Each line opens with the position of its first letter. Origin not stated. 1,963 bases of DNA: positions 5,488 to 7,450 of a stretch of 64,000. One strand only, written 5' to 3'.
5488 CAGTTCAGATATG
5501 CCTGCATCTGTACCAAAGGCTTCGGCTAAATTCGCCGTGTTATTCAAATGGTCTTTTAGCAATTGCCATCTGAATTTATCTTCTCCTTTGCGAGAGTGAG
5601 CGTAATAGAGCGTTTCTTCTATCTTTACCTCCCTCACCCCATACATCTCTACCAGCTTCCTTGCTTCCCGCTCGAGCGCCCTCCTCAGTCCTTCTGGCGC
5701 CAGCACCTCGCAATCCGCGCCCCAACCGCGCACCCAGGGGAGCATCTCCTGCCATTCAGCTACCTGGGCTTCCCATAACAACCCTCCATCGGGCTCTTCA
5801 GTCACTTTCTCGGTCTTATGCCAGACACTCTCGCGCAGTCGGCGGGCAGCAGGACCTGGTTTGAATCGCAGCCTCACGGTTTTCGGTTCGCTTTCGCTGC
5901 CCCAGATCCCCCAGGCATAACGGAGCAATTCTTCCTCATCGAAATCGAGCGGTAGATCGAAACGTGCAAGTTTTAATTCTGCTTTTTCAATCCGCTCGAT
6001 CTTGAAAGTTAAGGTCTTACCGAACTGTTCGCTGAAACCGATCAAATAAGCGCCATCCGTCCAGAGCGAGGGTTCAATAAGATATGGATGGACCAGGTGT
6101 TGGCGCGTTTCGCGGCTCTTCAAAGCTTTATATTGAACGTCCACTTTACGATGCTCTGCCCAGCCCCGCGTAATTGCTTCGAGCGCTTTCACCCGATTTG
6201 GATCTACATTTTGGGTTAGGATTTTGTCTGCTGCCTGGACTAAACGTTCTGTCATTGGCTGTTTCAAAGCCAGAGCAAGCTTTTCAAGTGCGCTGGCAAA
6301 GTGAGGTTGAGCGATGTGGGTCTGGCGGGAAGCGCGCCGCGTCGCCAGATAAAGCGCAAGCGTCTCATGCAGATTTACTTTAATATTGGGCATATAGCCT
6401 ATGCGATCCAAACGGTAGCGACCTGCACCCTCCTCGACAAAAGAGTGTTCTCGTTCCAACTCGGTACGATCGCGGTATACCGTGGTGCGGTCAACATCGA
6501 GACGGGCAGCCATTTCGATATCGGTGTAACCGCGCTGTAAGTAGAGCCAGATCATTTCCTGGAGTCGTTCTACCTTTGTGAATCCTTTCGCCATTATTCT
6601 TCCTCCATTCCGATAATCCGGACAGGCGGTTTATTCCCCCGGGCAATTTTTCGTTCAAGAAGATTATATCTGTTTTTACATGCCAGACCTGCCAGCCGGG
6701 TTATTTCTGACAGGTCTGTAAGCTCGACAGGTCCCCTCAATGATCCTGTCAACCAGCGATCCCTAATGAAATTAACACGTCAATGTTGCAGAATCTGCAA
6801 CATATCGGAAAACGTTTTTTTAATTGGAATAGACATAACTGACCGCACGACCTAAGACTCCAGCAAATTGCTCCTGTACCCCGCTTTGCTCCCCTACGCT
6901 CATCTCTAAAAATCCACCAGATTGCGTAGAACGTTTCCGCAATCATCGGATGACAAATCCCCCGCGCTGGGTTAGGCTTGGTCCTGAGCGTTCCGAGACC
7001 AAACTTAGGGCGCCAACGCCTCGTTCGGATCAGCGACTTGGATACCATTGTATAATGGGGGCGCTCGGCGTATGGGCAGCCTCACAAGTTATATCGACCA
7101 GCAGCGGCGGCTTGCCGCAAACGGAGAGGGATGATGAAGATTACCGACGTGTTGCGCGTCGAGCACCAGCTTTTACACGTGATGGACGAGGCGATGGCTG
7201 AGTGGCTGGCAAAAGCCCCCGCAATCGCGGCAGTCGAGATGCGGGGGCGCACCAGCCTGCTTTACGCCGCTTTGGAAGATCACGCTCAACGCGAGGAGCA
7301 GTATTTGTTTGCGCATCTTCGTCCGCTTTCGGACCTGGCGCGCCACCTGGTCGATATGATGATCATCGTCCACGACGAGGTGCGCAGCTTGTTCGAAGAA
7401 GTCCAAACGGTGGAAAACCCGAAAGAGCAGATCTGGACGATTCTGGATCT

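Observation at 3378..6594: Complete HTH-WYL-WCX transcription-factor module read in-frame with Cas3 of a type I-C system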

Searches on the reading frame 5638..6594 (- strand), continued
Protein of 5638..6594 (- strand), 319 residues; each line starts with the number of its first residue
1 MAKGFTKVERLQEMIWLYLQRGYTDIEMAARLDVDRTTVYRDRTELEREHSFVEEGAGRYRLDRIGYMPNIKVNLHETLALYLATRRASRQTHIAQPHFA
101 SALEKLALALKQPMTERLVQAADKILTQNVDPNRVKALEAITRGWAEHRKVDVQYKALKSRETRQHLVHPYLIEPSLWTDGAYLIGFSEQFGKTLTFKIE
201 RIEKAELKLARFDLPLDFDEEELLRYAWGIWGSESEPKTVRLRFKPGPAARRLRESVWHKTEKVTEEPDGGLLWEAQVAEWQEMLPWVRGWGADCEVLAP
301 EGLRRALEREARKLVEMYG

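Call 58: search_protein_families(library=ncbifam, proteins=[L010:13650-15308:+, L010:15289-15825:+, L010:15862-17022:+, L010:17074-17823:+, L010:17827-18510:+, L012:3850-4587:+, L012:4584-6488:+, L006:11014-13509:+, L006:13909-15741:+, L006:16795-17499:+], max_evalue=0.00001)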
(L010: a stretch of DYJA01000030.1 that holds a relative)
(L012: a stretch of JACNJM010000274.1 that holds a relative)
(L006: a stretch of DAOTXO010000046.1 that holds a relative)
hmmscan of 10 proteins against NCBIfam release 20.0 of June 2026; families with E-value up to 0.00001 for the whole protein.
L010:13650-15308:+ (552 aa): 2 families
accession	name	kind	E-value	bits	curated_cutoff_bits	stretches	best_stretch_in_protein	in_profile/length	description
TIGR02547.1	casA_cse1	equivalog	2.8e-37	128.8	70.05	1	19-512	1-473/504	type I-E CRISPR-associated protein Cse1/CasA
NF007247.0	PRK09693.1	equivalog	7.8e-07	28.2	576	1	19-378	2-338/502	type I-E CRISPR-associated protein Cse1/CasA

L010:15289-15825:+ (178 aa): 1 family
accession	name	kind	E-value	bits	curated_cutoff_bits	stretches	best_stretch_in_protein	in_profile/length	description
TIGR02548.2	casB_cse2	equivalog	4.9e-22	78.8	28.5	1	22-158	16-164/167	type I-E CRISPR-associated protein Cse2/CasB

L010:15862-17022:+ (386 aa): 1 family
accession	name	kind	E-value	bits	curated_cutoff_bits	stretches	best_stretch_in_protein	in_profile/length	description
TIGR01869.1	casC_Cse4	exception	2e-83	281.1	178.05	1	2-349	2-325/325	type I-E CRISPR-associated protein Cas7/Cse4/CasC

L010:17074-17823:+ (249 aa): 2 families
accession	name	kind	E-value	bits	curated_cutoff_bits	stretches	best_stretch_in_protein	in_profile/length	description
TIGR01868.1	casD_Cas5e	equivalog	2.2e-49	168.2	68.95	1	4-184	2-184/230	type I-E CRISPR-associated protein Cas5/CasD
TIGR02593.1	CRISPR_cas5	subfamily_domain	1e-09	38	17.8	1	4-45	1-42/43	CRISPR-associated protein Cas5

L010:17827-18510:+ (227 aa): 1 family
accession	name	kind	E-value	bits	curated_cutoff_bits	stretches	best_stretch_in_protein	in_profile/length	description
TIGR01907.1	casE_Cse3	equivalog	5.4e-29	102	45.2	1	1-226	1-207/208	type I-E CRISPR-associated protein Cas6/Cse3/CasE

L012:3850-4587:+ (245 aa): 2 families
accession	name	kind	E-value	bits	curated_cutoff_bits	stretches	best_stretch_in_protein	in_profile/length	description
TIGR01876.1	cas_Cas5d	exception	2.7e-72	243.2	85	1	11-211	1-201/203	type I-C CRISPR-associated protein Cas5c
TIGR02593.1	CRISPR_cas5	subfamily_domain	4.9e-12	45.4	17.8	1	9-52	2-43/43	CRISPR-associated protein Cas5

L012:4584-6488:+ (634 aa): 1 family
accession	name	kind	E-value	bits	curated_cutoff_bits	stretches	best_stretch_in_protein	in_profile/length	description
TIGR01863.1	cas_Csd1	equivalog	7.9e-116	387.9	218.65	1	4-621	1-584/588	type I-C CRISPR-associated protein Cas8c/Csd1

L006:11014-13509:+ (831 aa): 14 families
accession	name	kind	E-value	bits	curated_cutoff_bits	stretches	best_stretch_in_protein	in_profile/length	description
TIGR02621.3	cas3_GSU0051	exception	2.2e-63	215.4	400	1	5-414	5-420/854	type I-G CRISPR-associated helicase/endonuclease Cas3g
TIGR01587.1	cas3_core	equivalog_domain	2.5e-52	178.2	102.45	1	31-387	2-346/358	CRISPR-associated helicase Cas3'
NF007248.0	PRK09694.1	equivalog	2e-26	92.3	569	1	146-425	439-733/878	CRISPR-associated helicase/endonuclease Cas3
TIGR04121.1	DEXH_lig_assoc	equivalog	1.2e-14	53.1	850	1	12-372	12-355/804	ligase-associated DNA damage response DEXH box helicase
NF002251.0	PRK01172.1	equivalog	4.1e-10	38.5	891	1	8-202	17-192/674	ATP-dependent DNA helicase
TIGR01596.1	cas3_HD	equivalog_domain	2.2e-09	37.6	43.45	1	615-776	13-114/178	CRISPR-associated endonuclease Cas3''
NF008744.0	PRK11776.1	equivalog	2.7e-08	32.8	524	0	240-371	227-343/460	ATP-dependent RNA helicase DbpA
TIGR03158.1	cas3_cyano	exception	9e-08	31.6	69.1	0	148-359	147-355/357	type I-D CRISPR-associated helicase Cas3'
NF010338.0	PRK13767.1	equivalog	3.9e-07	28.7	849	0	16-80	36-104/877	ATP-dependent helicase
NF053631.1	RNA_helic_CshA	equivalog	5.6e-07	28.8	646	0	17-88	25-94/434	degradosome RNA helicase CshA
NF002654.0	PRK02362.1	equivalog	1.3e-06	27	887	1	5-204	16-196/739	ATP-dependent DNA helicase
TIGR03817.1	DECH_helic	hypoth_equivalog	2.7e-06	25.9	874.1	0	6-371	30-381/742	helicase/secretion neighborhood putative DEAH-box helicase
NF010337.0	PRK13766.1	equivalog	4.8e-06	25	610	0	319-379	421-482/781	Hef nuclease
NF008168.0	PRK10917.2-2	equivalog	9.4e-06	24.2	718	0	268-341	593-656/795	ATP-dependent DNA helicase RecG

L006:13909-15741:+ (610 aa): 0 families

L006:16795-17499:+ (234 aa): 0 families

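Call 59: fold_search(model_id=the predicted structure, library=pdb)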
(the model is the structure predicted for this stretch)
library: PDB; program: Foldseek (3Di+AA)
matches with E <= 10: 1471; with E <= 0.001: 33
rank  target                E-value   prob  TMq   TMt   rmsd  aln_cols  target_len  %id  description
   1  8tp8_A                3.5e-16  1.00  0.51  0.51  11.2       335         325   21  Structure of the C. crescentus WYL-activator, DriD, bound to ssDNA and cognate DNA (released 2023-11-29)
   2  8tp8_D                4.8e-16  1.00  0.53  0.52  11.2       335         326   23  Structure of the C. crescentus WYL-activator, DriD, bound to ssDNA and cognate DNA (released 2023-11-29)
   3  8tp8_B                8.8e-16  1.00  0.50  0.49  16.6       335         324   21  Structure of the C. crescentus WYL-activator, DriD, bound to ssDNA and cognate DNA (released 2023-11-29)
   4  8tpk_A                9.2e-16  1.00  0.52  0.52  11.3       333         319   23  P6522 crystal form of C. crescentus DriD-ssDNA-DNA complex (released 2023-11-29)
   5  8tpk_B                2.1e-15  1.00  0.48  0.48  16.3       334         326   22  P6522 crystal form of C. crescentus DriD-ssDNA-DNA complex (released 2023-11-29)
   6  9pfv_Q                3.0e-14  1.00  0.47  0.46  16.6       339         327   22  The cryo-EM structure of C. crescentus DriD-ssDNA-RNAP-Sigma73-CCNA_03891/CCNA_01149 promoter transcription activation (released 2026-02-25)
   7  9fnd_Y                1.9e-13  1.00  0.38  0.38  14.1       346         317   16  Transcriptional activator PafBC bound to mycobacterial RNA polymerase (released 2025-02-12)
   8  9fnd_X                2.9e-13  1.00  0.37  0.36  13.4       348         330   20  Transcriptional activator PafBC bound to mycobacterial RNA polymerase (released 2025-02-12)
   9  9pfq_Q                3.2e-13  1.00  0.49  0.48  16.5       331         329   21  The cryo-EM structure of C. crescentus DriD-ssDNA-RNAP-Sigma73-bapE promoter transcription activation complex (released 2026-02-25)
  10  9cu3_B                4.5e-12  1.00  0.43  0.64   4.7       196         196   22  Allosteric mechanism of DriD transcription activator (released 2025-04-23)
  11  6sj9_A                5.0e-12  1.00  0.35  0.21  18.9       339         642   20  Proteasome accessory factor B/C (PafBC) of Arthrobacter aurescens (released 2019-10-16)
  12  7tzv_A                1.3e-11  1.00  0.39  0.58   5.6       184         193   23  Structure of DriD C-domain bound to 9mer ssDNA (released 2022-06-01)
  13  7tzv_M                1.6e-11  1.00  0.44  0.67   4.2       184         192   22  Structure of DriD C-domain bound to 9mer ssDNA (released 2022-06-01)
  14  9cu3_A                3.9e-11  1.00  0.47  0.69   6.2       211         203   23  Allosteric mechanism of DriD transcription activator (released 2025-04-23)
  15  6sj9_B                7.8e-11  1.00  0.34  0.21  18.6       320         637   20  Proteasome accessory factor B/C (PafBC) of Arthrobacter aurescens (released 2019-10-16)
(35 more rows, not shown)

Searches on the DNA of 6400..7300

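Call 76: search_rna_families(source=window, start=6400, end=7300, threshold=evalue, max_evalue=1)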
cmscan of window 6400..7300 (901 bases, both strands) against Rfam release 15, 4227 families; matches with E-value up to 1: 0.
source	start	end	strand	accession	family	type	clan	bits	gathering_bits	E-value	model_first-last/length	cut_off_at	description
